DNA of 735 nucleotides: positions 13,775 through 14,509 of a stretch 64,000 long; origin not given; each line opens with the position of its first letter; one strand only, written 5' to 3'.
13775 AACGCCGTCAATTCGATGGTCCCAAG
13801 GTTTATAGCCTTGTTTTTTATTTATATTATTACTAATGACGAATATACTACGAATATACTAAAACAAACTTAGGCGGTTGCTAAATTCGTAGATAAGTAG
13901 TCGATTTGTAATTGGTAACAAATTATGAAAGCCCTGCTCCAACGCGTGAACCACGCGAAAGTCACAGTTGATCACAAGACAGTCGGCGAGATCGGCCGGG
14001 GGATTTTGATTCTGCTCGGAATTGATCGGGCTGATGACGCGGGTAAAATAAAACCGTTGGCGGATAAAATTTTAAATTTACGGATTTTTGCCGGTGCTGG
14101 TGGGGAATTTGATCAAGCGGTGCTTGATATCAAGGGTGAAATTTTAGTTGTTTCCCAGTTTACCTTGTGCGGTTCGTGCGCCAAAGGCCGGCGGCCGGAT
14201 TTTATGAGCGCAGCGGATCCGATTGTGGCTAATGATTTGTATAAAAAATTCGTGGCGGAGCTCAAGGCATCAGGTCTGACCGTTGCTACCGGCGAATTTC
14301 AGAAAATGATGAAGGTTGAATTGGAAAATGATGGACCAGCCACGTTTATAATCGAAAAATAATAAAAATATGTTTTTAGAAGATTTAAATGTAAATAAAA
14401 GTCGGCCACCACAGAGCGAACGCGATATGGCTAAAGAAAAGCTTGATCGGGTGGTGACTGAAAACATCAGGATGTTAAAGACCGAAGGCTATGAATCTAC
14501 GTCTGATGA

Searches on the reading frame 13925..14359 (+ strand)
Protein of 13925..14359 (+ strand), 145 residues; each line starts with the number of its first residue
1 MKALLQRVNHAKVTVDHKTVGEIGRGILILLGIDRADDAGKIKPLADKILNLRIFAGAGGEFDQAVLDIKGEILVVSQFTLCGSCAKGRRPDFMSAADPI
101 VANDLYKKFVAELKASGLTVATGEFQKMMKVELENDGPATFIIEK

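Call 63: search_protein_families(library=pfam, proteins=[window:13925-14359:+], max_evalue=0.001)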
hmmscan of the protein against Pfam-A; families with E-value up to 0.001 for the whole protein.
window:13925-14359:+ (145 aa): 1 family
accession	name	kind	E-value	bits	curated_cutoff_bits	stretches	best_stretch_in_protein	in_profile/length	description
PF02580.21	Tyr_Deacylase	-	1.7e-53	181.3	25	1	2-144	1-144/144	D-Tyr-tRNA(Tyr) deacylase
